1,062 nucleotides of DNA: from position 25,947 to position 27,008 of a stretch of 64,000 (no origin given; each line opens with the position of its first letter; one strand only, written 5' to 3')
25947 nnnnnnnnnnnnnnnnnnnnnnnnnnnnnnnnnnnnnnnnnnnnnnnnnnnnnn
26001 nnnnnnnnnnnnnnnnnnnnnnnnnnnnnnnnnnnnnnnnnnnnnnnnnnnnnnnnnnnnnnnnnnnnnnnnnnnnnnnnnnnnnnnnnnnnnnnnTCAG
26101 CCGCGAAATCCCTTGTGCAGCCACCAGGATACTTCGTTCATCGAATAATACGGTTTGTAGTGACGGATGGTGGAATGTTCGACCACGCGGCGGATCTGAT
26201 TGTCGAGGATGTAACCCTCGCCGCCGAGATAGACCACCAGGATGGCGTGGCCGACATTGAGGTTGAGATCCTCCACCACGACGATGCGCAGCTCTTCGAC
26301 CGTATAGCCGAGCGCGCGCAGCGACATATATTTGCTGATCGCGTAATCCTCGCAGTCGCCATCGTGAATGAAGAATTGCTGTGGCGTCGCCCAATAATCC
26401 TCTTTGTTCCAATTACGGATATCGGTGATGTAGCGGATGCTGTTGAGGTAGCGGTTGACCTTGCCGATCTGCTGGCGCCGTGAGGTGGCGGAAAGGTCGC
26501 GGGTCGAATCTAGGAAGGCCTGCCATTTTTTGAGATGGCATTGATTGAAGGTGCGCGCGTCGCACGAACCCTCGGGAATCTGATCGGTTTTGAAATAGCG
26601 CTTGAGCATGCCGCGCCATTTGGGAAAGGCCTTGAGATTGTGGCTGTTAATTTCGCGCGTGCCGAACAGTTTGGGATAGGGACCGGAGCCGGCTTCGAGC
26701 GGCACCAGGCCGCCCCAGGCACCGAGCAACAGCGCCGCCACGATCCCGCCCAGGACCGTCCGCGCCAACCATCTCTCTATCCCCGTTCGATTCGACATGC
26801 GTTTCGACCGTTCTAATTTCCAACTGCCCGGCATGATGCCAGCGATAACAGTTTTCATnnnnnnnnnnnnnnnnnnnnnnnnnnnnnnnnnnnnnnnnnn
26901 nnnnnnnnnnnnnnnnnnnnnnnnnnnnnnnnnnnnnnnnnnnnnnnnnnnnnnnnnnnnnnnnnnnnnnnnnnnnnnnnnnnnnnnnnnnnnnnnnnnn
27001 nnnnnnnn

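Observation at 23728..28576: Co-directional minus-strand cluster GST, LLM oxidoreductase, LapG-like BTLCP protease, cytoplasmic PAS hybrid histidine kinase and DUF1326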

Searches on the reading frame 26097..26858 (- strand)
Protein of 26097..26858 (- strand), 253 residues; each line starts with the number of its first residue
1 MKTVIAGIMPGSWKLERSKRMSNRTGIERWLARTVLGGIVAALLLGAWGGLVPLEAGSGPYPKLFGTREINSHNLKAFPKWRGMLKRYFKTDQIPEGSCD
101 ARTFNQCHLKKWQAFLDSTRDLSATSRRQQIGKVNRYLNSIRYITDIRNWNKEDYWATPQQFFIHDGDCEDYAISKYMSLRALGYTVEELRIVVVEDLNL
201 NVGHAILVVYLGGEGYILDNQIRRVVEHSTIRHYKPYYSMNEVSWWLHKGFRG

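Call 3: search_protein_families(library=pfam, proteins=[window:26097-26858:-], max_evalue=0.01)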
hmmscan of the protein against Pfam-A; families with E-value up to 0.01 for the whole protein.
window:26097-26858:- (253 aa): 2 families
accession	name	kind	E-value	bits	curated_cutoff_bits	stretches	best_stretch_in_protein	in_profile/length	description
PF06035.17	Peptidase_C93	-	8.9e-20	71.5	27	1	123-230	34-137/162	Bacterial transglutaminase-like cysteine proteinase BTLCP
PF04473.18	DUF553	-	0.00023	21.1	20.5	1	121-222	9-115/140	Transglutaminase-like domain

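Call 4: search_protein_families(library=ncbifam, proteins=[window:26097-26858:-], max_evalue=0.01)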
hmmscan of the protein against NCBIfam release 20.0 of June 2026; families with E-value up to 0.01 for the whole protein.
window:26097-26858:- (253 aa): 1 family
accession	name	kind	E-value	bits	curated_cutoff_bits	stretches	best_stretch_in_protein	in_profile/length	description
NF045674.1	CystProtLapG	equivalog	1.7e-28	99.3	320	1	106-249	45-189/221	cysteine protease LapG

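Call 7: find_homologous_proteins(query=window:26097-26858:-)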
Query window:26097-26858:- (253 aa): 349 proteins with E <= 0.001 among 1021 candidates; the best 120 are listed.
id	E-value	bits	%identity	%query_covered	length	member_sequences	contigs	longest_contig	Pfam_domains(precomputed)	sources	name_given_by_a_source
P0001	7.1e-157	539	95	94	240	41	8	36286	PF06035.18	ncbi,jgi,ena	-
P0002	7.2e-147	506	86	100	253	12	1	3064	PF06035.18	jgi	jgi:predicted transglutaminase-like cysteine proteinase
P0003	1.0e-127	443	82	92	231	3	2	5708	PF06035.18,PF04473.19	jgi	-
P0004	5.6e-127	441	79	95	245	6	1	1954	PF06035.18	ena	-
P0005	1.1e-125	436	85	88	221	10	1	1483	PF06035.18,PF04473.19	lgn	-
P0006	8.7e-124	430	80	92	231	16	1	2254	PF06035.18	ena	-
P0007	5.7e-122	424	80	92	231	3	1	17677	PF06035.18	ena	-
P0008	5.2e-120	418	80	90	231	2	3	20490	PF06035.18,PF04473.19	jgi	jgi:predicted transglutaminase-like cysteine proteinase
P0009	2.1e-117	409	78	90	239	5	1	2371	PF06035.18,PF04473.19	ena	-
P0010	2.5e-102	360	72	94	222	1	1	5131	PF06035.18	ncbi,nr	ncbi:MAG TPA: hypothetical protein EYM34_12885 [Alphaproteobacteria bacterium]|nr:hypothetical prote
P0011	2.6e-99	350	78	77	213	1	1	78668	PF06035.18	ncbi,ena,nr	ncbi:MAG: transglutaminase-like cysteine peptidase [Proteobacteria bacterium]|nr:transglutaminase-li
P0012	4.5e-96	339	75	81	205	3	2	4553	PF06035.18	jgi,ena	jgi:predicted transglutaminase-like cysteine proteinase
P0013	4.4e-81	290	55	87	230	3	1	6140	PF06035.18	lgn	-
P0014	6.0e-78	280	55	84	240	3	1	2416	PF06035.18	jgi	-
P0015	4.0e-77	277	56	85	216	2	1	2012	PF06035.18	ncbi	-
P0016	7.5e-77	276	55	87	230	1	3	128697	PF06035.18,PF04473.19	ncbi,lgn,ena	-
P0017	7.9e-77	276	53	86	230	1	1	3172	PF06035.18,PF04473.19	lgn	-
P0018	8.7e-77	276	57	79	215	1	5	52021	PF06035.18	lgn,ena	-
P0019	1.9e-76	275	56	88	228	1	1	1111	PF06035.18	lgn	-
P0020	3.0e-76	274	58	83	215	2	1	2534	PF06035.18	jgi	jgi:predicted transglutaminase-like cysteine proteinase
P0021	3.1e-76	274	55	87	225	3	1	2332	PF06035.18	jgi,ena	jgi:predicted transglutaminase-like cysteine proteinase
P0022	4.4e-76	274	55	87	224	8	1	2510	PF06035.18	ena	-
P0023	5.4e-76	273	61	75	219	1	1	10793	PF06035.18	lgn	-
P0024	1.2e-75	272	58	75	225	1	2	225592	PF06035.18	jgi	jgi:predicted transglutaminase-like cysteine proteinase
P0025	3.3e-75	271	53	87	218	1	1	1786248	PF06035.18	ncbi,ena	-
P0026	1.5e-74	269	53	87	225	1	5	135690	PF06035.18,PF01841.26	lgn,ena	-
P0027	7.4e-74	266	52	91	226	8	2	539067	PF06035.18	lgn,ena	-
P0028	1.3e-73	266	54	84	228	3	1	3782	PF06035.18,PF01841.26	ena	-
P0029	1.5e-73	265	57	80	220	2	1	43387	PF06035.18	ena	-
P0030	2.2e-73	265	53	89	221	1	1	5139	PF06035.18,PF04473.19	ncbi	-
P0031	2.4e-73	265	51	89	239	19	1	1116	PF06035.18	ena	-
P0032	2.8e-73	264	53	91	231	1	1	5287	PF06035.18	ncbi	-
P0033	3.8e-73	264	51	91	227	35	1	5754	PF06035.18,PF01841.26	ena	-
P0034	7.7e-73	263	56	77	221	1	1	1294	PF06035.18,PF01841.26,PF04473.19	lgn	-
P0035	8.5e-73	263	56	75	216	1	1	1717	PF06035.18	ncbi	-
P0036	1.4e-72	262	53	87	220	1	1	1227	PF06035.18,PF04473.19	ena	-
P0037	1.9e-72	262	55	84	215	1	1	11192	PF06035.18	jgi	jgi:predicted transglutaminase-like cysteine proteinase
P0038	2.2e-72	262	56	83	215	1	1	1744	PF06035.18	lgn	-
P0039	4.0e-72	261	54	84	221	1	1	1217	PF06035.18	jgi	jgi:predicted transglutaminase-like cysteine proteinase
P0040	5.6e-72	260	52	87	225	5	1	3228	PF06035.18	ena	-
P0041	1.3e-71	259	55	75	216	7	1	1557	PF06035.18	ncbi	-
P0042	1.5e-71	259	56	81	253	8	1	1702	PF06035.18,PF04473.19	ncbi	-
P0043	1.6e-71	259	56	77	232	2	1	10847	PF06035.18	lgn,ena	-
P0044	2.2e-71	258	55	89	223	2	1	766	PF06035.18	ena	-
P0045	3.0e-71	258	54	87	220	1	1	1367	PF06035.18,PF01841.26,PF04473.19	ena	-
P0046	4.2e-71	257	58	76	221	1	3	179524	PF06035.18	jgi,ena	jgi:predicted transglutaminase-like cysteine proteinase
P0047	6.5e-71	257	51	88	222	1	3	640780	PF06035.18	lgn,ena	-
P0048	1.1e-70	256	55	88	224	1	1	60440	PF06035.18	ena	-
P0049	1.5e-70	256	58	75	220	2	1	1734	PF06035.18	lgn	-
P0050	2.6e-70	255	57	74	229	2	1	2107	PF06035.18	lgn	-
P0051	2.8e-70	255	57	79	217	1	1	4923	PF06035.18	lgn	-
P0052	3.3e-70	254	54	87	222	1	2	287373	PF06035.18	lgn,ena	-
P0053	1.1e-69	253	55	77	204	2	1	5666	PF06035.18,PF04473.19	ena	-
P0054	4.1e-69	251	52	87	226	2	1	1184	PF06035.18,PF04473.19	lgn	-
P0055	1.4e-68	249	59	75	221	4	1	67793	PF06035.18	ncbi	-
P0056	6.1e-68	247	54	75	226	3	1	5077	PF06035.18,PF04473.19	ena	-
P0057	6.3e-68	247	54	83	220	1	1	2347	PF06035.18,PF04473.19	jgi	-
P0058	3.2e-67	245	53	81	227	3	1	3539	PF06035.18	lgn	-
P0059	4.7e-67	244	53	77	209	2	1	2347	PF06035.18,PF04473.19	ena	-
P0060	1.0e-66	243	55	75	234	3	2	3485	PF06035.18,PF04473.19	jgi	jgi:predicted transglutaminase-like cysteine proteinase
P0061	2.3e-66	242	56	75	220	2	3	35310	PF06035.18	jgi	jgi:predicted transglutaminase-like cysteine proteinase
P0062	3.0e-66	241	53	85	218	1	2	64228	PF06035.18,PF04473.19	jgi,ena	jgi:predicted transglutaminase-like cysteine proteinase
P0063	3.1e-66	241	51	85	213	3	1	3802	PF06035.18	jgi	jgi:predicted transglutaminase-like cysteine proteinase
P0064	3.4e-66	241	52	77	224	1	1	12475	PF06035.18,PF04473.19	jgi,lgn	-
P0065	9.4e-66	240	54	79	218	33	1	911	PF06035.18,PF04473.19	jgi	-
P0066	1.2e-65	240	49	94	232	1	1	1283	PF06035.18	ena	-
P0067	1.3e-65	239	54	75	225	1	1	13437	PF06035.18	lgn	-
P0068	1.5e-65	239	51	86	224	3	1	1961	PF06035.18,PF01841.26,PF04473.19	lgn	-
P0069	3.3e-65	238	53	82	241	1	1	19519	PF06035.18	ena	-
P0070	3.9e-65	238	48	90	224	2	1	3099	PF06035.18,PF04473.19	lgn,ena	-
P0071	4.8e-65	237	51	84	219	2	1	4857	PF06035.18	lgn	-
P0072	6.0e-65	237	51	84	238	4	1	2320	PF06035.18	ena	-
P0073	1.0e-64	236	55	75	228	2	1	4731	PF06035.18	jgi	-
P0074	1.2e-64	236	53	74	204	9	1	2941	PF06035.18,PF04473.19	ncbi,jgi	-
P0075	2.5e-64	235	53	78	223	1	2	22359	PF06035.18,PF04473.19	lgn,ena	-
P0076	3.4e-64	235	53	77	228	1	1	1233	PF06035.18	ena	-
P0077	6.1e-64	234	55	75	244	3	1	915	PF06035.18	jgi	jgi:predicted transglutaminase-like cysteine proteinase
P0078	6.7e-64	234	49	87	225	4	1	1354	PF06035.18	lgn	-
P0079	8.0e-64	234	49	87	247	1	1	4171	PF06035.18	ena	-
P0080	1.4e-63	233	51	88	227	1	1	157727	PF06035.18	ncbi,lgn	ncbi:MAG: transglutaminase-like cysteine peptidase [Alphaproteobacteria bacterium]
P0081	3.1e-63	232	49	85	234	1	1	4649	PF06035.18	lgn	-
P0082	3.3e-63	231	50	85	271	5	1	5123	PF06035.18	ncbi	ncbi:MAG: transglutaminase-like cysteine peptidase [Azospirillaceae bacterium]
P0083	3.6e-63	231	51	79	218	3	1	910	PF06035.18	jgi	jgi:predicted transglutaminase-like cysteine proteinase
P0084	4.7e-63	231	50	84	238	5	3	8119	PF06035.18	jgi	jgi:predicted transglutaminase-like cysteine proteinase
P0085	8.2e-63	230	50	85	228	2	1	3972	PF06035.18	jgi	-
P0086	9.8e-63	230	54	75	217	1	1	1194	PF06035.18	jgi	jgi:predicted transglutaminase-like cysteine proteinase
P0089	1.6e-62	229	52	83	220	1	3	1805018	PF06035.18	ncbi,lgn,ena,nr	ncbi:MAG: hypothetical protein GKS00_05795 [Alphaproteobacteria bacterium]|nr:hypothetical protein [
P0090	2.7e-62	229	52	76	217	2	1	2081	PF06035.18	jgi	jgi:predicted transglutaminase-like cysteine proteinase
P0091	2.9e-62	228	53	76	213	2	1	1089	PF06035.18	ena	-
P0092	3.4e-62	228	54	77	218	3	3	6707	PF06035.18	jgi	jgi:predicted transglutaminase-like cysteine proteinase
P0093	3.6e-62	228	46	92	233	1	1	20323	PF06035.18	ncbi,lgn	ncbi:MAG: transglutaminase-like cysteine peptidase [Alphaproteobacteria bacterium]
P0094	3.7e-62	228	53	75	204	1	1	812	PF06035.18,PF04473.19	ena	-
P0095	3.9e-62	228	54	75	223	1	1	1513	PF06035.18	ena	-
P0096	4.6e-62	228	54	75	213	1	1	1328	PF06035.18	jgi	jgi:predicted transglutaminase-like cysteine proteinase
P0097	4.8e-62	228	54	74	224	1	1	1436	PF06035.18,PF04473.19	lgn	-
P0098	4.8e-62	228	54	77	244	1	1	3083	PF06035.18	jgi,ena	-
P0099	5.1e-62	228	48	86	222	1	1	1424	PF06035.18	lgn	-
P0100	5.3e-62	228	50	82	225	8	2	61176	PF06035.18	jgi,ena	-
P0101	5.4e-62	228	53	75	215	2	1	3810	PF06035.18,PF04473.19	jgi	jgi:predicted transglutaminase-like cysteine proteinase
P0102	6.5e-62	227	50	77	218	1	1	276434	PF06035.18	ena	-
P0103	7.8e-62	227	52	85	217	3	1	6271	PF06035.18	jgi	jgi:predicted transglutaminase-like cysteine proteinase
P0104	1.8e-61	226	53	75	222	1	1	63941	PF06035.18,PF04473.19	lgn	-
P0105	1.9e-61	226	52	74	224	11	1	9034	PF06035.18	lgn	-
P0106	1.9e-61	226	53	78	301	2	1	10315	PF06035.18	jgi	-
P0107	2.2e-61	225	52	75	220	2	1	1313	PF06035.18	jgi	jgi:predicted transglutaminase-like cysteine proteinase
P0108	2.9e-61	225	53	75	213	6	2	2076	PF06035.18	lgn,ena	-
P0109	3.2e-61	225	49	87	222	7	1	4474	PF06035.18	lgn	-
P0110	3.4e-61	225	50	84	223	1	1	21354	PF06035.18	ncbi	-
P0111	3.4e-61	225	51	74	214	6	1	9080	PF06035.18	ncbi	-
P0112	3.9e-61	225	50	83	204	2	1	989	PF06035.18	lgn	-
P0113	4.2e-61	225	49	84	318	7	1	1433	PF06035.18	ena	-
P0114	4.5e-61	224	52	75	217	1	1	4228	PF06035.18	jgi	jgi:predicted transglutaminase-like cysteine proteinase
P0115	5.2e-61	224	54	74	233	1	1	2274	PF06035.18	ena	-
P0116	5.3e-61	224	53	78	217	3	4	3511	PF06035.18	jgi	jgi:predicted transglutaminase-like cysteine proteinase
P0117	6.5e-61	224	52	84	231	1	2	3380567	PF06035.18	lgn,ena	-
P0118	7.9e-61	224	48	85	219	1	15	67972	PF06035.18,PF04473.19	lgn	-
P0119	8.0e-61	224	53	78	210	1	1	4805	PF06035.18,PF04473.19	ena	-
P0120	9.6e-61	223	46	92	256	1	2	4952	PF06035.18,PF04473.19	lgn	-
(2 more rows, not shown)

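Call 8: find_encoding_contigs(protein=window:26097-26858:-, flank=10000, max_places=6)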
Protein window:26097-26858:- (253 aa): no gene with exactly this product is on record in the collection.

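Call 9: find_encoding_contigs(protein=P0001, flank=10000, max_places=4)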
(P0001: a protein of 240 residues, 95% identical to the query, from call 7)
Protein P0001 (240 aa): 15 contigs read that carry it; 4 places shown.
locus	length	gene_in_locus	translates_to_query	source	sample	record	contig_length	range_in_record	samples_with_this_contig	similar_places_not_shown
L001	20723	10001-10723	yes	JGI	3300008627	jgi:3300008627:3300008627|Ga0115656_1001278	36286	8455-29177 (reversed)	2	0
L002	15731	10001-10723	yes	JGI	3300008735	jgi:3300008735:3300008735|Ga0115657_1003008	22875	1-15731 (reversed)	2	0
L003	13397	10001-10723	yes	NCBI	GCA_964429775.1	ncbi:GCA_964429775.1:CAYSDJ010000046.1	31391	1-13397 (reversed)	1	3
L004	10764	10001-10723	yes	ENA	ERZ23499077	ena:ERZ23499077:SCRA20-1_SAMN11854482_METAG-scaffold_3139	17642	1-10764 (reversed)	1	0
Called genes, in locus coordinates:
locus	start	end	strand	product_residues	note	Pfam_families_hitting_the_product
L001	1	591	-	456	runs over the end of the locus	PF00512:HisKA, PF13581:HATPase_c_2 (weak), PF02518:HATPase_c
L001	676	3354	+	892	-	PF01624:MutS_I, PF05188:MutS_II, PF05192:MutS_III, PF05190:MutS_IV, PF00488:MutS_V, PF27441:MutS_C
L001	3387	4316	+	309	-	PF02826:2-Hacid_dh_C, PF03446:NAD_binding_2 (weak)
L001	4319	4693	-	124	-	PF00903:Glyoxalase, PF13669:Glyoxalase_4 (weak)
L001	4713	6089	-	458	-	PF00202:Aminotran_3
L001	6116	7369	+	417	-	PF00282:Pyridoxal_deC, PF00266:Aminotran_5 (weak)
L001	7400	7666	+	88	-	-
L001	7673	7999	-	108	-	-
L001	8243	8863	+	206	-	PF02798:GST_N, PF13417:GST_N_3, PF13409:GST_N_2, PF00043:GST_C, PF13410:GST_C_2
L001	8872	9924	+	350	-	PF00296:Bac_luciferase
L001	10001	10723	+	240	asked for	PF06035:Peptidase_C93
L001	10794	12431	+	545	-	PF08447:PAS_3, PF00512:HisKA, PF02518:HATPase_c, PF00072:Response_reg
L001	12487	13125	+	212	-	PF07040:DUF1326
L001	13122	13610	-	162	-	PF00532:Peripla_BP_1 (weak), PF13377:Peripla_BP_3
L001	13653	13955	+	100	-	PF00378:ECH_1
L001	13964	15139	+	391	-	PF02515:CoA_transf_3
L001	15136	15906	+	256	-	PF00106:adh_short, PF08659:KR, PF23441:SDR, PF13561:adh_short_C2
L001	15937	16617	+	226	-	-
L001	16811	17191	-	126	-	-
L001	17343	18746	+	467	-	PF00275:EPSP_synthase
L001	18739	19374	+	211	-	PF02224:Cytidylate_kin, PF00406:ADK (faint), PF13207:AAA_17 (weak)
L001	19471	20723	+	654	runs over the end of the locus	-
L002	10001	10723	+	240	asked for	PF06035:Peptidase_C93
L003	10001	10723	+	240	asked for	PF06035:Peptidase_C93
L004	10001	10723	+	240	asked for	PF06035:Peptidase_C93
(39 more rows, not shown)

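Call 10: find_encoding_contigs(protein=P0011, flank=10000, max_places=2)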
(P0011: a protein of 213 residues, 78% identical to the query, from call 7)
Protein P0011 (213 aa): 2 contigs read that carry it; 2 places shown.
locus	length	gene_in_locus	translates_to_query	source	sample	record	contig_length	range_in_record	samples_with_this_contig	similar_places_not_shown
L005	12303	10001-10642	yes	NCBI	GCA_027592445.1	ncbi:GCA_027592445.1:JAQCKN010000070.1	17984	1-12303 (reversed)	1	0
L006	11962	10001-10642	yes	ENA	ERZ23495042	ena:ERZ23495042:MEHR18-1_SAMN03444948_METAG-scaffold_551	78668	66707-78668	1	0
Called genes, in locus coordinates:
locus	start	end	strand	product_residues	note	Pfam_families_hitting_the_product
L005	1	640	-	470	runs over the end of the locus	PF00512:HisKA, PF02518:HATPase_c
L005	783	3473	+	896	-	PF01624:MutS_I, PF05188:MutS_II, PF05192:MutS_III, PF05190:MutS_IV, PF00488:MutS_V, PF27441:MutS_C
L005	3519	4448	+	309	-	PF02826:2-Hacid_dh_C, PF03446:NAD_binding_2 (weak)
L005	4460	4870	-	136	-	PF00903:Glyoxalase, PF13669:Glyoxalase_4 (weak)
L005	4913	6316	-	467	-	PF00202:Aminotran_3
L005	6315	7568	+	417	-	PF00282:Pyridoxal_deC, PF00266:Aminotran_5 (weak)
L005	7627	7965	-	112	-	-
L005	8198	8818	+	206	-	PF02798:GST_N, PF13417:GST_N_3, PF13409:GST_N_2, PF00043:GST_C, PF13410:GST_C_2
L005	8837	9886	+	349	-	PF00296:Bac_luciferase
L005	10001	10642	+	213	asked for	PF06035:Peptidase_C93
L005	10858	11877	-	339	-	PF01548:DEDD_Tnp_IS110, PF02371:Transposase_20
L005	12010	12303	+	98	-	PF13610:DDE_Tnp_IS240 (weak)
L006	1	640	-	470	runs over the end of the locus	PF00512:HisKA, PF02518:HATPase_c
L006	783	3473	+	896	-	PF01624:MutS_I, PF05188:MutS_II, PF05192:MutS_III, PF05190:MutS_IV, PF00488:MutS_V, PF27441:MutS_C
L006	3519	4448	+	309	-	PF02826:2-Hacid_dh_C, PF03446:NAD_binding_2 (weak)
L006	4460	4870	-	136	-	PF00903:Glyoxalase, PF13669:Glyoxalase_4 (weak)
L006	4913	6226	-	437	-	PF00202:Aminotran_3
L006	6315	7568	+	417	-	PF00282:Pyridoxal_deC, PF00266:Aminotran_5 (weak)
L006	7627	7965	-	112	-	-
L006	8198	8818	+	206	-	PF02798:GST_N, PF13417:GST_N_3, PF13409:GST_N_2, PF00043:GST_C, PF13410:GST_C_2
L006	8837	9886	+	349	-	PF00296:Bac_luciferase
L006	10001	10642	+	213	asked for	PF06035:Peptidase_C93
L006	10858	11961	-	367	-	?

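Call 11: find_encoding_contigs(protein=P0016, flank=10000, max_places=2)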
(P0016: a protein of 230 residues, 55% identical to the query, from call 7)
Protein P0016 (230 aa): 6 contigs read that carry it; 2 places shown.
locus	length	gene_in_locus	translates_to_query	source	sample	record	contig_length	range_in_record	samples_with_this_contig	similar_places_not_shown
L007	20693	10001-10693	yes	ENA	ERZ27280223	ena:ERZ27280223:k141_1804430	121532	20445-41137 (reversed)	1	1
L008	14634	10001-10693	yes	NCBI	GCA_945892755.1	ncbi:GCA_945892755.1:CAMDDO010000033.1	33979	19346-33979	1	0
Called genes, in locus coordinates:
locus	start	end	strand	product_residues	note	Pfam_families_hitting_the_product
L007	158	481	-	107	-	PF02575:YbaB_DNA_bd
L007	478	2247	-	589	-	PF13177:DNA_pol3_delta2, PF00004:AAA, PF13401:AAA_22 (faint), PF22608:DNAX_ATPase_lid, PF12169:DNA_pol3_gamma3, PF12362:DUF3646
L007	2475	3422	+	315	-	PF09296:NUDIX-like, PF09297:Zn_ribbon_NUD (weak), PF00293:NUDIX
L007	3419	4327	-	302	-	PF00800:PDT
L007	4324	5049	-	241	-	PF02348:CTP_transf_3, PF12804:NTP_transf_3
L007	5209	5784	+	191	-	PF00034:Cytochrom_C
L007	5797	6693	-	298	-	-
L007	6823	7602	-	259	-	PF00149:Metallophos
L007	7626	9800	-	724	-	PF08448:PAS_4, PF13487:HD_5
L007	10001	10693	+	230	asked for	PF06035:Peptidase_C93, PF04473:DUF553 (weak)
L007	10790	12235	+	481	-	PF00483:NTP_transferase, PF22640:ManC_GMP_beta-helix, PF01050:MannoseP_isomer, PF07883:Cupin_2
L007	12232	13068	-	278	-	PF05853:BKACE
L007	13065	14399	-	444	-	PF00202:Aminotran_3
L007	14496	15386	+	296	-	PF01226:Form_Nir_trans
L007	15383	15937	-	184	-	PF00857:Isochorismatase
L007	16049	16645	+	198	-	PF00881:Nitroreductase, PF14512:TM1586_NiRdase (faint)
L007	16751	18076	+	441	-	PF07992:Pyr_redox_2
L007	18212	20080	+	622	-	PF01558:POR, PF01855:POR_N, PF17147:PFOR_II (weak)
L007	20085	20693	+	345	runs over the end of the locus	PF02775:TPP_enzyme_C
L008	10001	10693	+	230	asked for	PF06035:Peptidase_C93, PF04473:DUF553 (weak)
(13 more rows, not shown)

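Call 12: search_solved_structures(query=window:26097-26858:-, max_evalue=0.01, show_alignments=2)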
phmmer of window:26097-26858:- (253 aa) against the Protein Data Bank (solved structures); distinct sequences matched with E-value up to 0.01: 2.
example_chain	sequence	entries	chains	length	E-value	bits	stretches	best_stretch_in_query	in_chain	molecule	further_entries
4fgo_A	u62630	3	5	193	2.5e-20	76.1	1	112-249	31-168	Periplasmic protein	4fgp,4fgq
4u65_E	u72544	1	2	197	3.3e-19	72.4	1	107-247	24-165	Putative cystine protease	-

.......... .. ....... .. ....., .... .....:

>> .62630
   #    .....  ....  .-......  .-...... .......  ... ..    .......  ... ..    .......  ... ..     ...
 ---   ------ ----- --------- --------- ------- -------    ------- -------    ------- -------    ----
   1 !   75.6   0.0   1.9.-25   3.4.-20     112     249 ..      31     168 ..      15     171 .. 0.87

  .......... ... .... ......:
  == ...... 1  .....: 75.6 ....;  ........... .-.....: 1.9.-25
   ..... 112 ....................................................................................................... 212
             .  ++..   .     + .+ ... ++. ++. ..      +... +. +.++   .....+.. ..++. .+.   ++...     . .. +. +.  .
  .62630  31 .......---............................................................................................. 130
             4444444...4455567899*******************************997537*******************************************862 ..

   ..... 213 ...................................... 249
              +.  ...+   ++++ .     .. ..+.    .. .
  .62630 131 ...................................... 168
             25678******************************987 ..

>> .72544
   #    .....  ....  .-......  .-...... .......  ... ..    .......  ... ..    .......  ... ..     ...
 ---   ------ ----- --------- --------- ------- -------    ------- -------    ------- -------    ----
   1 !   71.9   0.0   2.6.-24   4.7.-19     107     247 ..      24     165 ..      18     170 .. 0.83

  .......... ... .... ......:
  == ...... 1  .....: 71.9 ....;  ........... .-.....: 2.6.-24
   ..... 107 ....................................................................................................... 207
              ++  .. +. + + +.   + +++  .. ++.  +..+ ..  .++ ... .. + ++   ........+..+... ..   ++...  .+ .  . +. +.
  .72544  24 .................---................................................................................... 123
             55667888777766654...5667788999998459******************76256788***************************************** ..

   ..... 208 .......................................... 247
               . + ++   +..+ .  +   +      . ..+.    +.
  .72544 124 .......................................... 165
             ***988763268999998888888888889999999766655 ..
